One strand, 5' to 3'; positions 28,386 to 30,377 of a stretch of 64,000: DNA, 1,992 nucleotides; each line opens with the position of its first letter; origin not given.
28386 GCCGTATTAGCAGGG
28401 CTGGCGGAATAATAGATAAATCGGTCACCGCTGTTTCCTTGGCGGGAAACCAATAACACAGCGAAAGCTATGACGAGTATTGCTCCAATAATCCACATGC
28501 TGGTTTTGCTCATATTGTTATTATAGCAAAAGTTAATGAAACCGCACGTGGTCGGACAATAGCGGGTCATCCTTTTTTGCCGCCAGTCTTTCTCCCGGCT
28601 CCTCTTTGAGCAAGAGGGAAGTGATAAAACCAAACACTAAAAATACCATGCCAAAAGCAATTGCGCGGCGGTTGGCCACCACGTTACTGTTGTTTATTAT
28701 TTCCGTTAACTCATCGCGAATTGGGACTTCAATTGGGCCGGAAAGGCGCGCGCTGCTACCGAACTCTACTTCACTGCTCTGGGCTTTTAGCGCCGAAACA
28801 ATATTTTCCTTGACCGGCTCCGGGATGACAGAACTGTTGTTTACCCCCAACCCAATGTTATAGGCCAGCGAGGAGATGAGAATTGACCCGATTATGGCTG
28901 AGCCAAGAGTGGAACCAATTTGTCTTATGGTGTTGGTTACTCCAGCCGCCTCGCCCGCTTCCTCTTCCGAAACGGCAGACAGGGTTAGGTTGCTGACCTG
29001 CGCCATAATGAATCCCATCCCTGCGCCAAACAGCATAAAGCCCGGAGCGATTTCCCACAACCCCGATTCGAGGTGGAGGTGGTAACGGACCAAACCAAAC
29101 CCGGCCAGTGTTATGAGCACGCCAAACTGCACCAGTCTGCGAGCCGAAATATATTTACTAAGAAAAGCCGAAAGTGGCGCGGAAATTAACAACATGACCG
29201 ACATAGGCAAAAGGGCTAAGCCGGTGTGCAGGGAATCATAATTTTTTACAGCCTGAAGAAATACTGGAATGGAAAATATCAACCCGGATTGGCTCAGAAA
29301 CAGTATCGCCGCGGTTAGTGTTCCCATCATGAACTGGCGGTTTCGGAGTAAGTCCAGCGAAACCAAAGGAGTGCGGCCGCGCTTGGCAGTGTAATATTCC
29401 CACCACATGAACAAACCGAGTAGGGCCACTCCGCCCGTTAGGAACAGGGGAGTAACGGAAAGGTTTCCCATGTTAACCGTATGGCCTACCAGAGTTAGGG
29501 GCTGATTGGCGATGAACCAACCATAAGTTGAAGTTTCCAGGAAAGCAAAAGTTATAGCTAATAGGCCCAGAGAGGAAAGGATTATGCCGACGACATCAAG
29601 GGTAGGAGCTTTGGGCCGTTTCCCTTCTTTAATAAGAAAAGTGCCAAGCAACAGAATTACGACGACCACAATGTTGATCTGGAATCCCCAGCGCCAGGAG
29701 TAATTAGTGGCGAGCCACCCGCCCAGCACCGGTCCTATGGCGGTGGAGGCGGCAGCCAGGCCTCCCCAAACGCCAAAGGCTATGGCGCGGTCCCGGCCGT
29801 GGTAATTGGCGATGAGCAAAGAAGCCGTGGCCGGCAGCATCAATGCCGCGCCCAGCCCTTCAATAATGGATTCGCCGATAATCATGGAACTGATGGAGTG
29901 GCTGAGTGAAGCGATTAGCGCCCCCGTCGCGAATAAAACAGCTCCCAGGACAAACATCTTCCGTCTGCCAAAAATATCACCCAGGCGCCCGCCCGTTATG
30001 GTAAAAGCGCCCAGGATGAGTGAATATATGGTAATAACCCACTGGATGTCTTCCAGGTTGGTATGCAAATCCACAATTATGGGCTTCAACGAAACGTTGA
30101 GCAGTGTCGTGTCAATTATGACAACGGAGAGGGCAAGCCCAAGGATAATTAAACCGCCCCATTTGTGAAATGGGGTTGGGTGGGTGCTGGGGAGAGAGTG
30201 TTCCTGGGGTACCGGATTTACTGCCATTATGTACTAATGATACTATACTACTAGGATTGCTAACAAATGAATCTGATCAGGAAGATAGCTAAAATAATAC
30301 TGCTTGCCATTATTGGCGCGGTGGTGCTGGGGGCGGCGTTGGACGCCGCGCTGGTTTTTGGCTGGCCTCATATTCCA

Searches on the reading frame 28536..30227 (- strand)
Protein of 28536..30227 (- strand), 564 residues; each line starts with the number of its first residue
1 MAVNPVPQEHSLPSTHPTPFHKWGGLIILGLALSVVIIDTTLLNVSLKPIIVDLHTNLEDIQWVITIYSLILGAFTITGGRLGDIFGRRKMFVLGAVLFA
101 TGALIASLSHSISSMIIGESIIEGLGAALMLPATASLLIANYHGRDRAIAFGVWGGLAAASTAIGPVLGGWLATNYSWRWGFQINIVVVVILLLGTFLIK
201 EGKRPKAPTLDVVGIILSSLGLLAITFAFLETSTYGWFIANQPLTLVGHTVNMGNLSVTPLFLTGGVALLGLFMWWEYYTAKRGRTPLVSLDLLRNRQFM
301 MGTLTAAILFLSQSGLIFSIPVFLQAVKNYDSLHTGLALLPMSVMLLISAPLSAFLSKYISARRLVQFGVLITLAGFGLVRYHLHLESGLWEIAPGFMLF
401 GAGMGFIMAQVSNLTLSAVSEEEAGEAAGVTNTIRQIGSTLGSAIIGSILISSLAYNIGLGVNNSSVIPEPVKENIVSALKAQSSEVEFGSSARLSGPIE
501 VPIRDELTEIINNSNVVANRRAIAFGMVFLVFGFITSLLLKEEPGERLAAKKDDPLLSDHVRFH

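Call 91: search_protein_families(library=pfam, proteins=[window:28536-30227:-], max_evalue=0.00001)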
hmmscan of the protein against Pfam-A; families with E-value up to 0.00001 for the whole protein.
window:28536-30227:- (564 aa): 1 family
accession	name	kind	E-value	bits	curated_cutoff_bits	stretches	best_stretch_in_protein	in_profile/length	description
PF07690.21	MFS_1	-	7.6e-50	170.2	33.4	1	30-442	2-346/347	Major Facilitator Superfamily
